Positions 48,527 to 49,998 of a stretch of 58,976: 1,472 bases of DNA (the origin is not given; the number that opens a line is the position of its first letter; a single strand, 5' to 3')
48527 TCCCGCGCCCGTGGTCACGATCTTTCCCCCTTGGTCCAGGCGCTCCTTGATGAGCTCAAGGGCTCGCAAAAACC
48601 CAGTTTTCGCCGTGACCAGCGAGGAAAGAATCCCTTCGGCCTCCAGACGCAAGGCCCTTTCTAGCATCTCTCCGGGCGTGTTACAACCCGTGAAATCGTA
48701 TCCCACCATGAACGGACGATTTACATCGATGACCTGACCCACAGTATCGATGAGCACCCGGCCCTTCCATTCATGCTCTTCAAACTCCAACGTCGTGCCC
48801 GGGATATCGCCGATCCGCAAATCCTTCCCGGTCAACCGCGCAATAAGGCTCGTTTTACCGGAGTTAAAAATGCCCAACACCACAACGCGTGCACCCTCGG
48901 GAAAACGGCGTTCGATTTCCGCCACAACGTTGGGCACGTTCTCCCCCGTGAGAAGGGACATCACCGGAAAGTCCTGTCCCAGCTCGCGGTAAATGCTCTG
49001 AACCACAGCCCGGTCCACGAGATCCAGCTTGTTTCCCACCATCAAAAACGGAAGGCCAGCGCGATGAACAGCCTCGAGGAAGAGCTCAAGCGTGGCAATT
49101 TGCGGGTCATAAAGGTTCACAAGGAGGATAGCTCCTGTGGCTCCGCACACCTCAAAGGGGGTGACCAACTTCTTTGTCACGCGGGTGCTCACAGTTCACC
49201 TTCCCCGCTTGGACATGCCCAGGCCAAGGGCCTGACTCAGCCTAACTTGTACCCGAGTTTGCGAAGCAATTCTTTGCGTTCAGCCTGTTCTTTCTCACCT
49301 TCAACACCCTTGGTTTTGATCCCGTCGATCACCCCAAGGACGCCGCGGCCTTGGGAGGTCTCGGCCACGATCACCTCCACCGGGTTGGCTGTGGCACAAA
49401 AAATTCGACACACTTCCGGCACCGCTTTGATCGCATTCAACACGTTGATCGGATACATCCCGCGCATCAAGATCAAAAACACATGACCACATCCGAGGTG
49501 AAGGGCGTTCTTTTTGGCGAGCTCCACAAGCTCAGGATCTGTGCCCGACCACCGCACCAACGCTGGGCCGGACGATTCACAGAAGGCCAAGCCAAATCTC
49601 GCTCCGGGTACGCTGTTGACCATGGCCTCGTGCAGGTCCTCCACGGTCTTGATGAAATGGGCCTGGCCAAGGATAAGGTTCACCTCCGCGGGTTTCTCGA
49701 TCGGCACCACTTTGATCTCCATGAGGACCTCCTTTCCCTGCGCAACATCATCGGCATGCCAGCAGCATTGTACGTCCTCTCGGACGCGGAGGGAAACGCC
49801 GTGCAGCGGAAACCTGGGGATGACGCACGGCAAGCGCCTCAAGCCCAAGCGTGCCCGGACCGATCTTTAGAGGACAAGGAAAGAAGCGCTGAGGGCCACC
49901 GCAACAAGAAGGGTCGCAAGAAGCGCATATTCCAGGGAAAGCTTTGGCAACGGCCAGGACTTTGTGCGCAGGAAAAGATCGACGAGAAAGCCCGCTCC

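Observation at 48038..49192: Circularly permuted GTPase fused to a MurQ-like SIS phosphosugar-binding domain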

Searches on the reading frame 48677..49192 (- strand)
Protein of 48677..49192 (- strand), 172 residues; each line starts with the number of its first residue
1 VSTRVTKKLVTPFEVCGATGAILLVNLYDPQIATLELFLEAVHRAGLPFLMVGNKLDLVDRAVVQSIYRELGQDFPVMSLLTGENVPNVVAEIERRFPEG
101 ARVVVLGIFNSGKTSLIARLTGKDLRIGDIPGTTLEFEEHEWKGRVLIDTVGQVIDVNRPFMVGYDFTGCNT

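Call 74: predict_structure(alignment_id=A2)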
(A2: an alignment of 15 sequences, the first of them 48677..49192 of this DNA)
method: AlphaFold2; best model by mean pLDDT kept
length: 172 residues; sequences in the alignment: 15
mean_pLDDT: 78.6   pTM: 0.75
mean pLDDT of the five models: 78.6, 78.6, 78.1, 78.1, 78.0
residues with pLDDT >= 90: 87; 70-90: 39; 50-70: 10; < 50: 36
segments of 3 or more residues with pLDDT < 50: 1-9, 129-134, 152-172
pLDDT, mean of each block of 10 residues (from residue 1): 38 81 93 85 90 97 96 96 96 96 87 88 70 62 91 40 38 41
secondary structure, 60 per line:
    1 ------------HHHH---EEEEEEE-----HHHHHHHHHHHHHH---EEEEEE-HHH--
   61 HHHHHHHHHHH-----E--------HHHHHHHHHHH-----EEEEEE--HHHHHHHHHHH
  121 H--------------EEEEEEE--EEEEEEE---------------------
elements in order: H13-16 E20-26 H32-45 E49-54 H61-71 H86-96 E102-107 H110-121 E136-142 E145-151

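Call 79: fold_search(model_id=the predicted structure, library=pdb)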
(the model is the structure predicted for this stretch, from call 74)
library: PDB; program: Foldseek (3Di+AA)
matches with E <= 10: 1453; with E <= 0.001: 21
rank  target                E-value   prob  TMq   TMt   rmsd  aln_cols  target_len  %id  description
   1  7uui                  6.0e-07  1.00  0.61  0.27   6.0       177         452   20  Nucleoplasmic pre-60S intermediate of the Nog2 containing post-rotation state from a SPB1 D52A strain (released 2023-03-15)
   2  8fl0_NC               1.1e-06  1.00  0.59  0.27   4.4       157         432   20  Human nucleolar pre-60S ribosomal subunit (State H) (released 2023-07-12)
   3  8idt_A                1.2e-06  1.00  0.59  0.36   4.2       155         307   21  human nuclear pre-60S ribosomal particle - State G (released 2023-08-09)
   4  9qiw_CB               1.7e-06  1.00  0.57  0.25   4.7       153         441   20  Human pre-60S - State 3 (released 2025-04-30)
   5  8rl2_CB               1.7e-06  1.00  0.57  0.25   5.9       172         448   20  Human pre-60S - State 5 (released 2025-01-15)
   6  7uoo_m                2.0e-06  1.00  0.61  0.26   5.4       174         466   21  Nucleoplasmic pre-60S intermediate of the Nog2 containing pre-rotation state (released 2023-03-15)
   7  8pv1_Cd               2.3e-06  1.00  0.57  0.25   5.2       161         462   21  Chaetomium thermophilum pre-60S State 6 - pre-5S rotation - L1 intermediate - composite structure (released 2023-11-15)
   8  8fl2_NC               3.0e-06  1.00  0.60  0.23   4.2       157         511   20  Human nuclear pre-60S ribosomal subunit (State I1) (released 2023-07-12)
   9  8pv6_Cd               3.0e-06  1.00  0.61  0.26   4.8       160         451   22  Chaetomium thermophilum pre-60S State 3 - post-5S rotation with Rix1 complex with Foot - composite structure (released 2023-11-15)
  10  8ie3_A                3.2e-06  1.00  0.58  0.34   4.3       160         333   21  human nuclear pre-60S ribosomal particle - State E (released 2023-08-09)
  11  7bt6_m                3.9e-06  1.00  0.62  0.27   4.7       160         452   19  Cryo-EM structure of pre-60S ribosome from Saccharomyces cerevisiae rpl4delta63-87 strain at 3.12 Angstroms resolution (released 2020-10-28)
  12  8ir1_w                3.9e-06  1.00  0.56  0.25   6.1       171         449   21  human nuclear pre-60S ribosomal particle - State A (released 2023-08-09)
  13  8i9t_CL               4.1e-06  1.00  0.52  0.27   6.8       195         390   18  Cryo-EM structure of a Chaetomium thermophilum pre-60S ribosomal subunit - State Dbp10-1 (released 2023-05-17)
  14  6ylg_m                4.7e-06  1.00  0.60  0.27   4.9       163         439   19  Rix1-Rea1 pre-60S particle - 60S core, body 1 (rigid body refinement) (released 2020-07-29)
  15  8ink_w                6.9e-06  1.00  0.58  0.27   4.4       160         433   21  human nuclear pre-60S ribosomal particle - State D (released 2023-08-09)
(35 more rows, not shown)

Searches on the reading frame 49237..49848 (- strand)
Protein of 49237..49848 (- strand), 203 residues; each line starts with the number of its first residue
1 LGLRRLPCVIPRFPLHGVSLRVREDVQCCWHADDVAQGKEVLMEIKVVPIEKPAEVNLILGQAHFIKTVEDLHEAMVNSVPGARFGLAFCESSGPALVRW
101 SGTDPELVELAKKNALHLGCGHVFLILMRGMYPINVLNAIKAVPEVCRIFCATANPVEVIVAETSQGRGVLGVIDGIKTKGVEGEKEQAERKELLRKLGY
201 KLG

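Call 3: search_protein_families(library=pfam, proteins=[window:49237-49848:-], max_evalue=0.1)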
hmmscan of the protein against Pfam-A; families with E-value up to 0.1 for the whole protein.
window:49237-49848:- (203 aa): 1 family
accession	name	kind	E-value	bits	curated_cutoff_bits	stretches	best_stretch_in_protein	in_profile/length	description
PF04008.19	Adenosine_kin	-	2.7e-75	251.8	25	1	48-201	1-154/154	Adenosine specific kinase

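Call 4: search_protein_families(library=ncbifam, proteins=[window:49237-49848:-], max_evalue=0.1)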
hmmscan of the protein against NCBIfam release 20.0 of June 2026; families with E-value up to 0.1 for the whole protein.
window:49237-49848:- (203 aa): 0 families
